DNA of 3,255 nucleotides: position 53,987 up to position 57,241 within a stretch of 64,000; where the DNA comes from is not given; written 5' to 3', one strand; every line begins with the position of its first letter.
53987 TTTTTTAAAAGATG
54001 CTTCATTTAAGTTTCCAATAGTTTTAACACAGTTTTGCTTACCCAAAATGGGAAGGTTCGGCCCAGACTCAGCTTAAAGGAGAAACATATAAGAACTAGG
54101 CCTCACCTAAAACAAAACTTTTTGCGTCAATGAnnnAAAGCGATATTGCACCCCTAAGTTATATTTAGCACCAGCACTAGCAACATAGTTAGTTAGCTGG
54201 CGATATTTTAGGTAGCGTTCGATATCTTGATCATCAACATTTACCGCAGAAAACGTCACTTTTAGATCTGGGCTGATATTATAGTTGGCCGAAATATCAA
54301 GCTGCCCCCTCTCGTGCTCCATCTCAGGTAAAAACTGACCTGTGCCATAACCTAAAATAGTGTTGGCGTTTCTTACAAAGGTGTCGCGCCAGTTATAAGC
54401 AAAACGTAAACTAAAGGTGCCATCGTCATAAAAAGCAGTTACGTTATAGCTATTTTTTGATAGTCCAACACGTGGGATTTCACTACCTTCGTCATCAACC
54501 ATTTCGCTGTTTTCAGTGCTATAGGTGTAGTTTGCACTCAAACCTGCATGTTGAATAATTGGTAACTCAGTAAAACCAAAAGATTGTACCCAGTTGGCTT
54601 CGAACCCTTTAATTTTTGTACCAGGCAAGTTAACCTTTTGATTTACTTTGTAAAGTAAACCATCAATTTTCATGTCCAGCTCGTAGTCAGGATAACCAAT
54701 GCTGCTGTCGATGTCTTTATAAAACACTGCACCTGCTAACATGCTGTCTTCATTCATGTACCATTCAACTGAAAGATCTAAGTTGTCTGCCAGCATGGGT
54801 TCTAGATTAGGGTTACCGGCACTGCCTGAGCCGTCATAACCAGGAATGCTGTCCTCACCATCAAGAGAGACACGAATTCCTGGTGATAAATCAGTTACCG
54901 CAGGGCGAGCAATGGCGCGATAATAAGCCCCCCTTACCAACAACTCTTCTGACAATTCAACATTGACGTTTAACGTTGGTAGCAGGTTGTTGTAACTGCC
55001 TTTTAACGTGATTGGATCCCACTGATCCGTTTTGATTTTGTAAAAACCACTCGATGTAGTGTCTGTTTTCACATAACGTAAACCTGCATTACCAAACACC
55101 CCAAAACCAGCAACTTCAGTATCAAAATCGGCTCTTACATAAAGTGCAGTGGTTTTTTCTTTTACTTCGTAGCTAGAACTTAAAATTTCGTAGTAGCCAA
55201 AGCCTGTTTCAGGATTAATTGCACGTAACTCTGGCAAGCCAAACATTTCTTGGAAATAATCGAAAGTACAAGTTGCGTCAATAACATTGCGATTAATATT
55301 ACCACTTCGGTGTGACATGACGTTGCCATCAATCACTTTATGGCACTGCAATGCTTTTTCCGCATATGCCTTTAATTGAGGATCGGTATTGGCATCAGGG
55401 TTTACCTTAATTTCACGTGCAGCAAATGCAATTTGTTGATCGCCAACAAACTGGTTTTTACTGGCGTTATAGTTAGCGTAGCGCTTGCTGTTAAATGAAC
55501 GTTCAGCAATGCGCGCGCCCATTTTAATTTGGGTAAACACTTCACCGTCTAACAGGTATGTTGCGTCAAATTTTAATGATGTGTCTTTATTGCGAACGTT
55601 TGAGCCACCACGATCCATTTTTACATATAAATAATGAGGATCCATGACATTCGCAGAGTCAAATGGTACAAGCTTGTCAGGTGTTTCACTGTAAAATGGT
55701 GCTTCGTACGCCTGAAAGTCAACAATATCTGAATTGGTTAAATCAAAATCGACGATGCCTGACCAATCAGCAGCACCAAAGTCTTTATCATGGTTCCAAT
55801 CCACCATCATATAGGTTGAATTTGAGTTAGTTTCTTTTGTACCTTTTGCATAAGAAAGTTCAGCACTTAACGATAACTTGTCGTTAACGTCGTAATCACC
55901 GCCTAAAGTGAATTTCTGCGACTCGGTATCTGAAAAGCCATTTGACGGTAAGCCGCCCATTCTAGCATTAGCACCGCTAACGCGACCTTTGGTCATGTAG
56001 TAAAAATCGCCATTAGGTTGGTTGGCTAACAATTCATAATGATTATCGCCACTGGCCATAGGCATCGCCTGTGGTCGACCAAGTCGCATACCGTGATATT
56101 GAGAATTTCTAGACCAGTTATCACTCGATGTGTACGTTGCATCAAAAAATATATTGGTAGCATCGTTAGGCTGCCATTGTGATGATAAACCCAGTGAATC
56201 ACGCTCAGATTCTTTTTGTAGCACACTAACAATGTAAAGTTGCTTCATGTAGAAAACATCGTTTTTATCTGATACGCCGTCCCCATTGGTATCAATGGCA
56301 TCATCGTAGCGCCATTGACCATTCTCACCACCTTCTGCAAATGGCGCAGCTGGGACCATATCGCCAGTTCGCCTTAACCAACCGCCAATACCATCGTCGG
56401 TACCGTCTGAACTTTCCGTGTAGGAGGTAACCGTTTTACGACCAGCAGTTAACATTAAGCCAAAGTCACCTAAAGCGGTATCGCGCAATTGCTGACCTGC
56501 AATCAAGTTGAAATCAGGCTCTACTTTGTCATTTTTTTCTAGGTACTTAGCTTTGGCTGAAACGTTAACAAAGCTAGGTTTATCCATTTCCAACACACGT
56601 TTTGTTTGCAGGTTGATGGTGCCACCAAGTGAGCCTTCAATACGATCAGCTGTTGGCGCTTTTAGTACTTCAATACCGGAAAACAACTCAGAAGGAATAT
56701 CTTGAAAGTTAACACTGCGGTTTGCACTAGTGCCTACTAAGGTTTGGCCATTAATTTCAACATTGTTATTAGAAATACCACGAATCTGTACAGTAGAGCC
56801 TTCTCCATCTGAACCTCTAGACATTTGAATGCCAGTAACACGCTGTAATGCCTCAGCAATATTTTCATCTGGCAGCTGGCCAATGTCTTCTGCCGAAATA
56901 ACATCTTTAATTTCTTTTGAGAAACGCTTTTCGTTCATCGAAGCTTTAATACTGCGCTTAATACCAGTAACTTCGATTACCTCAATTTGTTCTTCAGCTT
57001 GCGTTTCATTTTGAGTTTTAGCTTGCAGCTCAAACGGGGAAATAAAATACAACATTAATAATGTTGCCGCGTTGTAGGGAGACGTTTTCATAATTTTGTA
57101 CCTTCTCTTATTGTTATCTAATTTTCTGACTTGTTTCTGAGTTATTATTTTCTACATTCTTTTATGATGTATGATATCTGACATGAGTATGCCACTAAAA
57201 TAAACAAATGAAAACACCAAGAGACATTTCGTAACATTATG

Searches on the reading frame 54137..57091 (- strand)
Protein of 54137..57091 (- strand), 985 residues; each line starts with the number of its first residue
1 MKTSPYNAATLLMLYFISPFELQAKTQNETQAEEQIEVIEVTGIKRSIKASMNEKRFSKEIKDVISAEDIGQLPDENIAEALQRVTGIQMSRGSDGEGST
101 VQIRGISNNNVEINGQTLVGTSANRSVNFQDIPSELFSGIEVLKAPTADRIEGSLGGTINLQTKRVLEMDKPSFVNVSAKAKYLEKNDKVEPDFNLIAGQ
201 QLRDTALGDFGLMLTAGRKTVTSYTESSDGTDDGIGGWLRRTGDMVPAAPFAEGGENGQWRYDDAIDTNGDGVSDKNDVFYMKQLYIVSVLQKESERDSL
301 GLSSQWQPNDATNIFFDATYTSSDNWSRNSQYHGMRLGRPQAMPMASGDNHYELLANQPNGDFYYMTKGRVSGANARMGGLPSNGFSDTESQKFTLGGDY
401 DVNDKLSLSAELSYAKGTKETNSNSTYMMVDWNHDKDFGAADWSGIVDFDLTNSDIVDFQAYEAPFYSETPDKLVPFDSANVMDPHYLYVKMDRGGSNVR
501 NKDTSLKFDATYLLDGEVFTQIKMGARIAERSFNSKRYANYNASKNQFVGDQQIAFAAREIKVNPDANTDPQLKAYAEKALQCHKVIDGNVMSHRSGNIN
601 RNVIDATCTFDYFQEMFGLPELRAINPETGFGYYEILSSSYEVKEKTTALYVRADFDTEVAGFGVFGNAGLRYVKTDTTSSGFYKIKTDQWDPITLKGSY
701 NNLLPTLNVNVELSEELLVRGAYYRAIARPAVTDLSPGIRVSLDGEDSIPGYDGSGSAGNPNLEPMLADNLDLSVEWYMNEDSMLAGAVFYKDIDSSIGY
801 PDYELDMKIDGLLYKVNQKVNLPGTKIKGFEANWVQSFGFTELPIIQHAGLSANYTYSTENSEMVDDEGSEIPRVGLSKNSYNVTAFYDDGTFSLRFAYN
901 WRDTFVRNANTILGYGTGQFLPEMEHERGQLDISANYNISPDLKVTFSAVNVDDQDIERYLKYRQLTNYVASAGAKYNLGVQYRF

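Call 45: search_protein_families(library=pfam, proteins=[window:54137-57091:-], max_evalue=0.001)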
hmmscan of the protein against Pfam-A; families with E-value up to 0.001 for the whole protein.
window:54137-57091:- (985 aa): 2 families
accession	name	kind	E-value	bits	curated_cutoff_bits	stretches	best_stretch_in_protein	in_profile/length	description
PF00593.30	TonB_dep_Rec_b-barrel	-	5.9e-31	109.2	27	1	490-952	49-436/436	TonB dependent receptor-like, beta-barrel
PF07715.20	Plug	-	6.5e-18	65.6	23.9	1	62-157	9-106/107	TonB-dependent Receptor Plug Domain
